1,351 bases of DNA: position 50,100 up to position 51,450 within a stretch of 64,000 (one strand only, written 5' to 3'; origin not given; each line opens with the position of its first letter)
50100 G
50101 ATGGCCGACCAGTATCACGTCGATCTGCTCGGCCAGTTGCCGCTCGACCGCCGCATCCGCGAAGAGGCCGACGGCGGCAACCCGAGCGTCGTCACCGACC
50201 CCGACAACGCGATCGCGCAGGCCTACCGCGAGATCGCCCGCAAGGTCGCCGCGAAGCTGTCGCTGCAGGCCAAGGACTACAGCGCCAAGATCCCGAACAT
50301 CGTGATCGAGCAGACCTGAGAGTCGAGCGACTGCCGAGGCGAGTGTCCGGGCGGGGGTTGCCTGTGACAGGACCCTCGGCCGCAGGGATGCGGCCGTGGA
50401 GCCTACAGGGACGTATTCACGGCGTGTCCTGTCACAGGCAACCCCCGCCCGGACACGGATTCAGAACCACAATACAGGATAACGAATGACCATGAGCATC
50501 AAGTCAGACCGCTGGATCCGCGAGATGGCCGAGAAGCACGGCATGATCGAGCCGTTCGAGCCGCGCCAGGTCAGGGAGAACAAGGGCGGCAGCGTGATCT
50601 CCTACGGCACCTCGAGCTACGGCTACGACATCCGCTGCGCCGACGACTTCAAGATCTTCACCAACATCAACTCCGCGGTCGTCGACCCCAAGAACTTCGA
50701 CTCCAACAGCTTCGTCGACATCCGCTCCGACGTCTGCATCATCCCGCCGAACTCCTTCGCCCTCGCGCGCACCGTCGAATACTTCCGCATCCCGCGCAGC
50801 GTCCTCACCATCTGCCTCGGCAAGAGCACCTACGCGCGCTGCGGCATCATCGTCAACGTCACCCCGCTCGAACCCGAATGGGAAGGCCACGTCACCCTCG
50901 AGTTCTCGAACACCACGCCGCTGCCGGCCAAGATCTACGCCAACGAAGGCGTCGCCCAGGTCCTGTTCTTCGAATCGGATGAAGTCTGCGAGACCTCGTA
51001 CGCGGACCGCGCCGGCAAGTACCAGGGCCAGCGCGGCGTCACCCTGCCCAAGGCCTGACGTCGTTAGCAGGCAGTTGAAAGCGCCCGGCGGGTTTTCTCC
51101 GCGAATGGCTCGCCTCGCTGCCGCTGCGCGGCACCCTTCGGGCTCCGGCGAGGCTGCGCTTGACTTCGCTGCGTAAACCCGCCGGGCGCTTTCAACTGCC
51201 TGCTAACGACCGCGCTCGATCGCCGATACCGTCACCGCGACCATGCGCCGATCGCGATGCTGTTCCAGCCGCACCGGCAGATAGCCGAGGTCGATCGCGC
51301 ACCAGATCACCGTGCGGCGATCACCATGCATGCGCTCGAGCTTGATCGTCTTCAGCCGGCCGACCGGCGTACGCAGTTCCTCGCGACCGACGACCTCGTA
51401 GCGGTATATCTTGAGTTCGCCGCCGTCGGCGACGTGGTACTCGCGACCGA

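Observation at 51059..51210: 35-bp perfect inverted repeat with 81-nt structured spacer between convergent dcd and the DUF3108 gene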

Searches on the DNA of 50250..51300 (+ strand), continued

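Call 78: search_rna_families(sources=[L017, L018, L019, L020, L021, L024, L025, L027, L032, L033, L049, L054, L056, L064, L092, L097, L111, L123, L128, L022], threshold=gathering)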
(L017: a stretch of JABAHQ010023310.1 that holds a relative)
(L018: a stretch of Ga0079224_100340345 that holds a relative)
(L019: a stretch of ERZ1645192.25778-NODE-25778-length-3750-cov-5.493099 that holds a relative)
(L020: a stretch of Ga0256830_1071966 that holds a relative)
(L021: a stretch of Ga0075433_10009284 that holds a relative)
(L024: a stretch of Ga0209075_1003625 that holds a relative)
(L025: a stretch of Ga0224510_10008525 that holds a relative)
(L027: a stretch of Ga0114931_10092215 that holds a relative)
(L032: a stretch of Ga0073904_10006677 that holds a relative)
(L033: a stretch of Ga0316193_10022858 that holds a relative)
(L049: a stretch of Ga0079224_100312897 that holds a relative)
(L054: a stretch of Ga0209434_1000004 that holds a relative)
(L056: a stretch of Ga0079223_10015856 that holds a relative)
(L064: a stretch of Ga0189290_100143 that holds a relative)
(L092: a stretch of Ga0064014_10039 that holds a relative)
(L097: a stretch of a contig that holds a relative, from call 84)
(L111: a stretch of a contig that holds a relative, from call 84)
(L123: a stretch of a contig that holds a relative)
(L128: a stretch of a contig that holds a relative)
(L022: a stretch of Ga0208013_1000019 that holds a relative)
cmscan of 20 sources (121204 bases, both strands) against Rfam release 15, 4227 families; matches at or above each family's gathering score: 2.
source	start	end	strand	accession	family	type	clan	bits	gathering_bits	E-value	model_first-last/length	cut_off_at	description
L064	8632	8918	-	RF02514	5_ureB_sRNA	Gene; sRNA;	-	130.5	40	6.9e-34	1-292/292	no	5' ureB small RNA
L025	4084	4172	-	RF00504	Glycine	Cis-reg; riboswitch;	CL00125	46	32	6.1e-06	1-94/94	no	Glycine riboswitch aptamer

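Call 84: search_with_rna_model(model_id=R1, sources=[L003, L007, L010, L017, L018, L019, L020, L021, L022, L024, L025, L026, L027, L028, L029, L030, L031, L032, L033, L034, L035, L036, L037, L038, L039, L040, L041, L042, L043, L044, L045, L046, L047, L048, L049, L050, L051, L052, L053, L054, L055, L056, L057, L058, L060, L061, L062, L063, L064, L065, L066, L067, L068, L069, L070, L071, L072, L073, L074, L075, L076, L077, L078, L079, L080, L081, L082, L083, L084, L085, L086, L087, L088, L089, L090, L091, L092, L093, L094, L095, L096, L097, L098, L099, L100, L101, L102, L103, L104, L105, L106, L107, L108, L109, L110, L111, L112, L113, L114, L115], max_evalue=0.001)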
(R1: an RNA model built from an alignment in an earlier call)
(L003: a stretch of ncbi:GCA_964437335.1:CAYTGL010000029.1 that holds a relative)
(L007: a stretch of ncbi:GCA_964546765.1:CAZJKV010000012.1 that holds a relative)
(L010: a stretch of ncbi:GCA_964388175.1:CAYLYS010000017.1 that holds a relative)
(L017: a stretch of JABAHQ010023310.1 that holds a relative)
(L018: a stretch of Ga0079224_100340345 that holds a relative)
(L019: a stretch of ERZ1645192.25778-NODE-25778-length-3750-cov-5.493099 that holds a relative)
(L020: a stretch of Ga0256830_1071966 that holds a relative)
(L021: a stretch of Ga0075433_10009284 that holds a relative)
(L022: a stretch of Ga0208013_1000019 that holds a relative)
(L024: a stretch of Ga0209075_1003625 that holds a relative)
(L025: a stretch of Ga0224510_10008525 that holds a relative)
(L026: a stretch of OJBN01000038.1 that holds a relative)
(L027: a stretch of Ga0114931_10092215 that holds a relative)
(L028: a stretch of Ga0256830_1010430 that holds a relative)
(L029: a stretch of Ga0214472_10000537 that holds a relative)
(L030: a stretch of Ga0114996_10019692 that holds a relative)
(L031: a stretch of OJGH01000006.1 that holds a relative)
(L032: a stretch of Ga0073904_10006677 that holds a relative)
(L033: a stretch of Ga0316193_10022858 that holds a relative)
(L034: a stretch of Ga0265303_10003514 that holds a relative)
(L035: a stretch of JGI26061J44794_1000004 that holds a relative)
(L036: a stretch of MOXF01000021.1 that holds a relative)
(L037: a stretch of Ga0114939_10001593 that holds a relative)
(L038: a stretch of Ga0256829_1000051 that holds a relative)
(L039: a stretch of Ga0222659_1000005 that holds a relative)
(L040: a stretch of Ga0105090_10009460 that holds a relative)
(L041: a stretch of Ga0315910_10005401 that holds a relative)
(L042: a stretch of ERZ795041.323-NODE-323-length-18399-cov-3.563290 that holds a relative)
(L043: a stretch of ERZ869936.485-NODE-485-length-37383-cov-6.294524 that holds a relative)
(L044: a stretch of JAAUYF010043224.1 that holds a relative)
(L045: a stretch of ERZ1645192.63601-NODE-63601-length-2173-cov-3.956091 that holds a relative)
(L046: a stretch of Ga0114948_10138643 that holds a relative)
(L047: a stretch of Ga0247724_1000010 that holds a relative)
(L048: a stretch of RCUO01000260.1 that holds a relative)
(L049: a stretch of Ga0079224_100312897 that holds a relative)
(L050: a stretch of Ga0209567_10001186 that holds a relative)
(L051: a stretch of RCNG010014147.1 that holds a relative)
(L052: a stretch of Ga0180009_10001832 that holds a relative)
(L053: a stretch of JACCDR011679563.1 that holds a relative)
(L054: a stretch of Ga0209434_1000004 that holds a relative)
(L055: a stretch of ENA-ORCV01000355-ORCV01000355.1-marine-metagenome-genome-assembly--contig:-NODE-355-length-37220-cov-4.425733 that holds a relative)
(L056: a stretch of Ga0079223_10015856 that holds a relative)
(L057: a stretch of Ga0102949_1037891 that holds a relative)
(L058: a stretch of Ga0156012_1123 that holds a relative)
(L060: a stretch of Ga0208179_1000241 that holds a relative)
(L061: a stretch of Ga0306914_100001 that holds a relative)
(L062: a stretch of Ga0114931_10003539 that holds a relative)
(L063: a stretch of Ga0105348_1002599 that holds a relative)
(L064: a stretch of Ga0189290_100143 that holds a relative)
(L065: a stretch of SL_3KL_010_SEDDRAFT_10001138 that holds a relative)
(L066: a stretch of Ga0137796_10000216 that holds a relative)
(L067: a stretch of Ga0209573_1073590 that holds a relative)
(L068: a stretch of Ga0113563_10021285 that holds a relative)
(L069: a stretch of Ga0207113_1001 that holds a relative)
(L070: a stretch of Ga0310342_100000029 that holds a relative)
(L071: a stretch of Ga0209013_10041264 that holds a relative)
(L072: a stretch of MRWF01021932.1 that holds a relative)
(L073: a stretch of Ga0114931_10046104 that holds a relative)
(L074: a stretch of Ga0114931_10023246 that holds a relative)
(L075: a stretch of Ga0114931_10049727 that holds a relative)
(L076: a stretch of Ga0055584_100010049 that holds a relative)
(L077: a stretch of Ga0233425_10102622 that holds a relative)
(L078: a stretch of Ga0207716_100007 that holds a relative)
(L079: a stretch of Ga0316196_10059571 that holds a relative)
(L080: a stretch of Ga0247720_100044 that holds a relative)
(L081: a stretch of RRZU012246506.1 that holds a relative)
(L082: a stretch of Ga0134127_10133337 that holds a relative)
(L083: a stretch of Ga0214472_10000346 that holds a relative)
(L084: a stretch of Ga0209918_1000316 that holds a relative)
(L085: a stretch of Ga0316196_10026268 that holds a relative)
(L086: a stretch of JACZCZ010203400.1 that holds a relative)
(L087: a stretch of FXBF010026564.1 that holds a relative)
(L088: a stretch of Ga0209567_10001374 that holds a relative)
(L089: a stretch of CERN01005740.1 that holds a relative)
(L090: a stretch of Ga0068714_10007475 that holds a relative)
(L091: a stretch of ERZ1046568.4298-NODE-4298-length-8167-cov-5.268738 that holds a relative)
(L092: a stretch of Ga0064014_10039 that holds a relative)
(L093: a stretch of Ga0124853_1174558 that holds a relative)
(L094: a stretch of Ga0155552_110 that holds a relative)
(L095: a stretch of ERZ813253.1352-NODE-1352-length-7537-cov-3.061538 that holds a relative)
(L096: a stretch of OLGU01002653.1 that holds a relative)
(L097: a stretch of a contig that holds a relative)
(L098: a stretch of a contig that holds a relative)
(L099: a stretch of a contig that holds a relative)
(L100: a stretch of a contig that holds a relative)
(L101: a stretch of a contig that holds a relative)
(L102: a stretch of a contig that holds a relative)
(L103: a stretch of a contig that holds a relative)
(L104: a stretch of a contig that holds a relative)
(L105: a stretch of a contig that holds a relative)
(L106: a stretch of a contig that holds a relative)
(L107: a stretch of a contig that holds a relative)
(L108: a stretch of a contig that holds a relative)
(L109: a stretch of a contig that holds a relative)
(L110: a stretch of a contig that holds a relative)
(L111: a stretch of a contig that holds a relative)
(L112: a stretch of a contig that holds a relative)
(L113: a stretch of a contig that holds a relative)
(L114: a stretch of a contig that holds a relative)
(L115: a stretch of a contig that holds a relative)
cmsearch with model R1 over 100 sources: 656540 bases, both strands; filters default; matches with E-value up to 0.001: 141.
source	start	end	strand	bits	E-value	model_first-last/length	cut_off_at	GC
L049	1332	1411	+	98.2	1.5e-22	1-80/80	no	0.57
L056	3314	3393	-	97.7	2e-22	1-80/80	no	0.6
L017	5294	5373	+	97.2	2.8e-22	1-80/80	no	0.71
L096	2825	2904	+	96.5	4.2e-22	1-80/80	no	0.56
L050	5206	5285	+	96.3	4.8e-22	1-80/80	no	0.6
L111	3575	3654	-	96.3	4.9e-22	1-80/80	no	0.66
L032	6069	6148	-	96.1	5.4e-22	1-80/80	no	0.69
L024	4828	4907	-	96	5.6e-22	1-80/80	no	0.52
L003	7349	7428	-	95.9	6.2e-22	1-80/80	no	0.6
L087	6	85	-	95.7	7e-22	1-80/80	no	0.54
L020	671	750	-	95.5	7.6e-22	1-80/80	no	0.66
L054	3962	4041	+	95.1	1e-21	1-80/80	no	0.51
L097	3458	3537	+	94.7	1.3e-21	1-80/80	no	0.68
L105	4340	4419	+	94.4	1.5e-21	1-80/80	no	0.62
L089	630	709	+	94.1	1.8e-21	1-80/80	no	0.69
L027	1108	1187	+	94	2e-21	1-80/80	no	0.64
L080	9196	9275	+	93.8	2.2e-21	1-80/80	no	0.5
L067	351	430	-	93.6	2.5e-21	1-80/80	no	0.65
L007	5407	5486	-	93.6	2.5e-21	1-80/80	no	0.65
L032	6440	6519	+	92.7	4.4e-21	1-80/80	no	0.64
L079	9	88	+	92.4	5e-21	1-80/80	no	0.59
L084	2178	2257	-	92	6.7e-21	1-80/80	no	0.61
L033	3200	3279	+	91.7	7.7e-21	1-80/80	no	0.62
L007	2094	2173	-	91.7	7.9e-21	1-80/80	no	0.65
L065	13004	13085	+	91.5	8.6e-21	1-80/80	no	0.6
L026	3200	3279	+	91.5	8.7e-21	1-80/80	no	0.6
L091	6379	6458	-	91.4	9.7e-21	1-80/80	no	0.56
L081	5059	5138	+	91.3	9.9e-21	1-80/80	no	0.6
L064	7523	7602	+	91.2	1.1e-20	1-80/80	no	0.54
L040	1496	1575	+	90.2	2e-20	1-80/80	no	0.68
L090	5084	5163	+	89.7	2.7e-20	1-80/80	no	0.59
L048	123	202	-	89.1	3.9e-20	1-80/80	no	0.7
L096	2655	2734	-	88.7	4.9e-20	1-80/80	no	0.5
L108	3733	3812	-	88.5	5.4e-20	1-80/80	no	0.61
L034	1367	1446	+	87.6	9.2e-20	1-80/80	no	0.57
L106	2432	2511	-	87.5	1e-19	1-80/80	no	0.64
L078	3060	3139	+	87.5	1e-19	1-80/80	no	0.49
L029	8002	8081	+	87.3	1.1e-19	1-80/80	no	0.62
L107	498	577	-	87.3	1.1e-19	1-80/80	no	0.52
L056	3489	3568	+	87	1.3e-19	1-80/80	no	0.69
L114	9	88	+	86.8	1.5e-19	1-80/80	no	0.59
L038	4914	4993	-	86.8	1.6e-19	1-80/80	no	0.61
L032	1573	1651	+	86.3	2.1e-19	1-80/80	no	0.65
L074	4410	4489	+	85.8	2.8e-19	1-80/80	no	0.64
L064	7320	7399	-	85.3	3.8e-19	1-80/80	no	0.55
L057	1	78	+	85.3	3.9e-19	3-80/80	5'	0.59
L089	407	486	-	84.7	5.5e-19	1-80/80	no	0.69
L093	1461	1539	-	84.7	5.6e-19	1-80/80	no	0.63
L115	10082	10161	-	83.7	1e-18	1-80/80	no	0.66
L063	7218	7297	-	83.6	1.1e-18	1-80/80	no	0.4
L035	2197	2275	+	83.3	1.3e-18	1-80/80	no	0.61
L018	1016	1096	-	83.2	1.4e-18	1-80/80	no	0.58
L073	2593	2683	+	82.8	1.7e-18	1-80/80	no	0.63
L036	9714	9792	-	82.7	1.9e-18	1-80/80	no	0.58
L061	155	235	-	82.4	2.2e-18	1-80/80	no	0.53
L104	936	1016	-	81.8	3.2e-18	1-80/80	no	0.57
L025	4282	4362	-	81.3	4.3e-18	1-80/80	no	0.64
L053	1008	1087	+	81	5.3e-18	1-80/80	no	0.51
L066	7524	7604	-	80.4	7.7e-18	1-80/80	no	0.67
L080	11136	11216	-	80.1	9e-18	1-80/80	no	0.57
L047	1809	1887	-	79.1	1.7e-17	1-80/80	no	0.63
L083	1287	1388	-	79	1.8e-17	1-80/80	no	0.58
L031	2420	2499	+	78.9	2e-17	1-80/80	no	0.51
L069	2174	2256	+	78.4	2.6e-17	1-80/80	no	0.53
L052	2710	2788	-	78.4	2.6e-17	1-80/80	no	0.57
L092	3411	3491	+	78.3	2.7e-17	1-80/80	no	0.6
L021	2409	2488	+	77.8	3.7e-17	1-80/80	no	0.75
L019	1883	1963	-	77.6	4.2e-17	1-80/80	no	0.64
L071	3090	3169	+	77.6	4.3e-17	1-80/80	no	0.52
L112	10525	10605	+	76.7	7.4e-17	1-80/80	no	0.73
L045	2096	2173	+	76.4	8.5e-17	1-78/80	3'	0.72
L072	3974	4052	-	76.3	9.4e-17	1-80/80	no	0.62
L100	2183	2262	-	76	1.1e-16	1-80/80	no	0.64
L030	6468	6546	-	76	1.1e-16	1-80/80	no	0.65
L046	1328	1406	+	76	1.1e-16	1-80/80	no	0.65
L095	2163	2241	-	76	1.1e-16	1-80/80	no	0.65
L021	2222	2301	-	75.9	1.2e-16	1-80/80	no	0.7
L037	5007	5086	-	74.6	2.6e-16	1-80/80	no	0.66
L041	6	85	-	74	3.7e-16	1-80/80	no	0.71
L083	3410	3489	-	73.9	3.9e-16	1-80/80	no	0.64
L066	5978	6058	-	73.4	5.4e-16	1-80/80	no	0.63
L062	1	69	-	72.8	7.9e-16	1-69/80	3'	0.61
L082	1297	1376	-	71.2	2e-15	1-80/80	no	0.74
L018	1180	1260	+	70.5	3.2e-15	1-80/80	no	0.58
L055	1549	1626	-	70.2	3.8e-15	1-80/80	no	0.55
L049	370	447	-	69.9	4.7e-15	1-80/80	no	0.62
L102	2154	2232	-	69.3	6.4e-15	1-80/80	no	0.53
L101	2471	2552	-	68.6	9.8e-15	1-80/80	no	0.56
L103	4719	4798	-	68.6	9.8e-15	1-80/80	no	0.46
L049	1156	1236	-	68.5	1.1e-14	1-80/80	no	0.64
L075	1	66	-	67.4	2.1e-14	1-66/80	3'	0.61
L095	5792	5870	-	67.2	2.3e-14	1-80/80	no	0.62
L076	1397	1476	-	65.8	5.7e-14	1-80/80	no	0.55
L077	596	674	+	65.5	6.7e-14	1-80/80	no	0.47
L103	4901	4981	+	65.3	7.5e-14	1-80/80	no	0.44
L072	6467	6545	-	65.1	8.3e-14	1-80/80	no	0.63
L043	8744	8823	+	64.9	9.3e-14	1-80/80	no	0.68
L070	13454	13532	+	64.6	1.1e-13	1-80/80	no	0.63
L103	5078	5158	+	64.2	1.4e-13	1-80/80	no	0.44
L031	2278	2358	-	63.8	1.8e-13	1-80/80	no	0.53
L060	571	649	+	63.2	2.7e-13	1-80/80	no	0.65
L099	10340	10418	+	63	3.1e-13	1-80/80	no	0.65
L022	7531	7609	+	62.2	5e-13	1-80/80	no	0.62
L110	229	307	-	62.2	5e-13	1-80/80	no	0.62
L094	16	96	-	62.1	5.2e-13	1-80/80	no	0.53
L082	1482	1562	+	62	5.7e-13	1-80/80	no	0.75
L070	13202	13295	-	61.9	5.7e-13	1-80/80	no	0.67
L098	1300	1380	+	61.5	7.7e-13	1-80/80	no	0.65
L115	12420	12478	+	61.4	7.9e-13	1-80/80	no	0.56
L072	4222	4300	+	61.3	8.6e-13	1-80/80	no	0.63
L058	777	909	+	60.6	1.3e-12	1-80/80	no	0.65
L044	1186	1311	+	56.3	1.8e-11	1-80/80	no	0.67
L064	8332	8413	+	55.5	3e-11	1-80/80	no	0.6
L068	4577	4697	+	55.2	3.4e-11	1-80/80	no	0.68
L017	33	113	+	54.7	4.7e-11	1-80/80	no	0.73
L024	7325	7406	+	54.7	4.8e-11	1-80/80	no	0.6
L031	3620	3700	-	53.7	8.8e-11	1-80/80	no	0.48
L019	2056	2134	+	52.8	1.5e-10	1-80/80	no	0.72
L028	2727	2857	+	52.1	2.2e-10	1-80/80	no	0.58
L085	119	193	+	51.4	3.6e-10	1-80/80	no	0.57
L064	11420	11501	+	51.3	3.7e-10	1-80/80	no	0.51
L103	5256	5335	+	50.5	6e-10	1-80/80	no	0.55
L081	4205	4284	-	49.7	9.9e-10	1-80/80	no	0.62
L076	1254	1334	+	48.8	1.7e-09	1-80/80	no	0.63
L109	3382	3435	-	47.6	3.6e-09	27-80/80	5'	0.57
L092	5472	5557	-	47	5.2e-09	1-80/80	no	0.58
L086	1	56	+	44.1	2.9e-08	11-80/80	5'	0.73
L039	5489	5573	+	42.9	6.3e-08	1-80/80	no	0.65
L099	13567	13636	-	42.8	6.6e-08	12-80/80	5'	0.69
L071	3243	3312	-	41.5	1.4e-07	11-80/80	5'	0.59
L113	5554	5598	-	41.3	1.6e-07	36-80/80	5'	0.6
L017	2079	2147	-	40.7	2.4e-07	1-80/80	no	0.64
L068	4775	4895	+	40.5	2.7e-07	1-80/80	no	0.63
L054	1244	1328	-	39.9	3.7e-07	1-80/80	no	0.64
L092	1427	1512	-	38.7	8.2e-07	1-80/80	no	0.58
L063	4258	4335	+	38.3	1e-06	1-80/80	no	0.49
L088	9808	9852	+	38.3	1e-06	8-73/80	no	0.6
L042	10349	10406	-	38.1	1.2e-06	10-80/80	5'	0.53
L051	1463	1521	+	38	1.2e-06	1-80/80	no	0.51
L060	178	258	-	34.5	1e-05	1-80/80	no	0.65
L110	499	579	-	27.1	0.0009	1-80/80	no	0.64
